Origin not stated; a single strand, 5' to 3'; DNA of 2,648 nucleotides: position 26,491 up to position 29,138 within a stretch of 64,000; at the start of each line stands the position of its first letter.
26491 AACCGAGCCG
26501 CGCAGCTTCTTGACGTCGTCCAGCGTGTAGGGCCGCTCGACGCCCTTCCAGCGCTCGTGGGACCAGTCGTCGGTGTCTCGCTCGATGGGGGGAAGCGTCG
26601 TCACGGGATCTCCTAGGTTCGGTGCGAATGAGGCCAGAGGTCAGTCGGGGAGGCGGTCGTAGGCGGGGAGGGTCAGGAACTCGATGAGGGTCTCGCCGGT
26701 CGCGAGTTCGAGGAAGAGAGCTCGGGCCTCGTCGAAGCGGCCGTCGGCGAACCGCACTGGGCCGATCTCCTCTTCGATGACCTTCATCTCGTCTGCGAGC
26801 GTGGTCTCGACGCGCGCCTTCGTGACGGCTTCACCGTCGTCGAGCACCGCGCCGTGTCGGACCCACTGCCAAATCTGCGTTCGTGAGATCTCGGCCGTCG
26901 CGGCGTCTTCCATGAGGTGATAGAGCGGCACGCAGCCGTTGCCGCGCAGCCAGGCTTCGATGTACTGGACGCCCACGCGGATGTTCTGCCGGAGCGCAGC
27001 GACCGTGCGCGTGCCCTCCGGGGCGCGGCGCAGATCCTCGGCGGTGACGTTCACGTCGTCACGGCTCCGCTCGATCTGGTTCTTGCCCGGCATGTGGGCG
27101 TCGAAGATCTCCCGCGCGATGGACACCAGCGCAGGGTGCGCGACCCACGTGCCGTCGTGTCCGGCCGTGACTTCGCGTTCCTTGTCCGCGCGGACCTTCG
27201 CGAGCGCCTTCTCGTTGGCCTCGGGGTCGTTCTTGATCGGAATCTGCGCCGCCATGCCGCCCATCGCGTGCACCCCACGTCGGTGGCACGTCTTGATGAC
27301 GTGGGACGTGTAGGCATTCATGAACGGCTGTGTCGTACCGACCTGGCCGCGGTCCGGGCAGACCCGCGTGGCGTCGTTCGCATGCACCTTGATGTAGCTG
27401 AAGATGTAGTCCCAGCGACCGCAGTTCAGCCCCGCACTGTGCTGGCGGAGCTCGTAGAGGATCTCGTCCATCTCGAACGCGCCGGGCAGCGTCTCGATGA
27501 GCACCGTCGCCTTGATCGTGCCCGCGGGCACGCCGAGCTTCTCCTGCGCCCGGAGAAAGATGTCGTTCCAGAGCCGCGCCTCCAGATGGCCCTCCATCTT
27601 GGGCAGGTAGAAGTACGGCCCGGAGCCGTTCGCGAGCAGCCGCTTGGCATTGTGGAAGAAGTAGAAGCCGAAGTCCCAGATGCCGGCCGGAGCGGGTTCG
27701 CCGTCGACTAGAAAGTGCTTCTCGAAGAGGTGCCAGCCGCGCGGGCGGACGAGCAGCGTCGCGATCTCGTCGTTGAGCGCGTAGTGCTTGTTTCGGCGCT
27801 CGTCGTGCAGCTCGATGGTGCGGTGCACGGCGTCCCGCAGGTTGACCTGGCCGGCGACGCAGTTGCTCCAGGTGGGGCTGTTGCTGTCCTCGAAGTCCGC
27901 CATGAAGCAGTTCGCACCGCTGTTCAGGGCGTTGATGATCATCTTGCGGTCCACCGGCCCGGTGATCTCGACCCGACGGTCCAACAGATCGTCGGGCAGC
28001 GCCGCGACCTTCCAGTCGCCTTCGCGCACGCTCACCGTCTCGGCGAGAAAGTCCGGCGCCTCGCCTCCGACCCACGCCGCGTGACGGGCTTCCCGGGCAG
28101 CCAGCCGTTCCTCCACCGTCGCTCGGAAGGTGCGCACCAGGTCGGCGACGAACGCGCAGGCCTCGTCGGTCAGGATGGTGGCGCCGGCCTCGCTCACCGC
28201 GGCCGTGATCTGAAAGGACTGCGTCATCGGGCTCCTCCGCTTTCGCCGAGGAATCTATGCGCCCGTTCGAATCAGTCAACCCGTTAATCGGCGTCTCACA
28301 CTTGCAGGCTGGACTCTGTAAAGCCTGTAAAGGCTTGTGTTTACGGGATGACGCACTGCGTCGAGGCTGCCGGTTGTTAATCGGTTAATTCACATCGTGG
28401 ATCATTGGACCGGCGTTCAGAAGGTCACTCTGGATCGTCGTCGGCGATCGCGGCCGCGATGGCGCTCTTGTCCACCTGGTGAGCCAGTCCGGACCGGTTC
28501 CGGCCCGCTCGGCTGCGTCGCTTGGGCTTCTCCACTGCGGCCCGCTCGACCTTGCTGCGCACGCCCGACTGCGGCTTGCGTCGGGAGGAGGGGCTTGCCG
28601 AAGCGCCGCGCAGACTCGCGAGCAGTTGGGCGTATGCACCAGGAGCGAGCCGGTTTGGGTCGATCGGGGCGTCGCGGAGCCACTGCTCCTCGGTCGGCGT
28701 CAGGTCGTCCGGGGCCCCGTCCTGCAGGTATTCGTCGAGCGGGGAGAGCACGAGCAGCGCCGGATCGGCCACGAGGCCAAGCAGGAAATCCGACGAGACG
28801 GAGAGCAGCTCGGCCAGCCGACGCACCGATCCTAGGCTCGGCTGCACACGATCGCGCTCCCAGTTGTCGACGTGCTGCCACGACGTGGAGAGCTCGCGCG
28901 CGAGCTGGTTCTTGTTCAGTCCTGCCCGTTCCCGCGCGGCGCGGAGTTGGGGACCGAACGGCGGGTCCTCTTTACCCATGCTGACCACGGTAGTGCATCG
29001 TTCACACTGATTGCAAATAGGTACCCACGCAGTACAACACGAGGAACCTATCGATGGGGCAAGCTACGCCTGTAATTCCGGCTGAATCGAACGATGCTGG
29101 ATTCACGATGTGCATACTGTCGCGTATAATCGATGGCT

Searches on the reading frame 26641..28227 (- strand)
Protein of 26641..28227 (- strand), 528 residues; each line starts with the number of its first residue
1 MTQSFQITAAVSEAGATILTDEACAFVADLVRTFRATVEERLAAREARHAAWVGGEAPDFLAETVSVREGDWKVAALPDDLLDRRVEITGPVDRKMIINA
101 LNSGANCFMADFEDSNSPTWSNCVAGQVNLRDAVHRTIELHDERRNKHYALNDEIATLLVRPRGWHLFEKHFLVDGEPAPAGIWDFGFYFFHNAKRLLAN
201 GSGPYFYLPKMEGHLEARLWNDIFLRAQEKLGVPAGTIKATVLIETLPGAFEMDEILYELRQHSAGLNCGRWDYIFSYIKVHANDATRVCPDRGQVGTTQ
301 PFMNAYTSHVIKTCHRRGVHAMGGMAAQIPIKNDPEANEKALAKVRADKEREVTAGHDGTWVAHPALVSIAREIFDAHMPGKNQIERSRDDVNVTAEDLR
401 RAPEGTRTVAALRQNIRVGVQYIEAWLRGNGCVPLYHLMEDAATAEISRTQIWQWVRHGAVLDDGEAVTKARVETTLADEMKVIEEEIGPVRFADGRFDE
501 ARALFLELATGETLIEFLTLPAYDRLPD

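Call 64: search_protein_families(library=pfam, proteins=[window:26641-28227:-], max_evalue=0.001)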
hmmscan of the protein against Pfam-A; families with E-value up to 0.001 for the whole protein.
window:26641-28227:- (528 aa): 3 families
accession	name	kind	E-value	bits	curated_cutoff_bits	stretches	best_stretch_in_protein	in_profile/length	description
PF01274.28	MS_TIM-barrel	-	2.6e-113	377.5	26.4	1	157-399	1-245/248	Malate synthase, TIM barrel domain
PF20659.2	MS_C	-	1.1e-42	145.6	23.1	1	407-526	2-118/118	Malate synthase, C-terminal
PF20656.2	MS_N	-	4.8e-11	42.4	23.5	1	6-64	4-62/64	Malate synthase, N-terminal domain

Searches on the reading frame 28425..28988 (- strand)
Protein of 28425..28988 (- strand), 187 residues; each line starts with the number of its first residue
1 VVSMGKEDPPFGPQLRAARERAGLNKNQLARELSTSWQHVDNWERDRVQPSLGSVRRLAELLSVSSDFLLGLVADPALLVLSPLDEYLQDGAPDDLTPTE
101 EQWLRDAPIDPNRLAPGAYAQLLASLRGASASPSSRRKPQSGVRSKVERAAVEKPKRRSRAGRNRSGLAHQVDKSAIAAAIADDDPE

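Call 64: search_protein_families(library=pfam, proteins=[window:28425-28988:-], max_evalue=0.001)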
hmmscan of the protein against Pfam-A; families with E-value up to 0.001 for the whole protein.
window:28425-28988:- (187 aa): 3 families
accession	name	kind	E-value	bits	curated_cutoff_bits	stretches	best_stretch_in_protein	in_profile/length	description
PF13560.12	HTH_31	-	1.7e-10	41.5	27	1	11-65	2-57/64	Helix-turn-helix domain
PF01381.28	HTH_3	-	7.3e-09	36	23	1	15-69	1-55/55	Helix-turn-helix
PF12844.13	HTH_19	-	0.00084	19.6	30.2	0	15-69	4-58/64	Helix-turn-helix domain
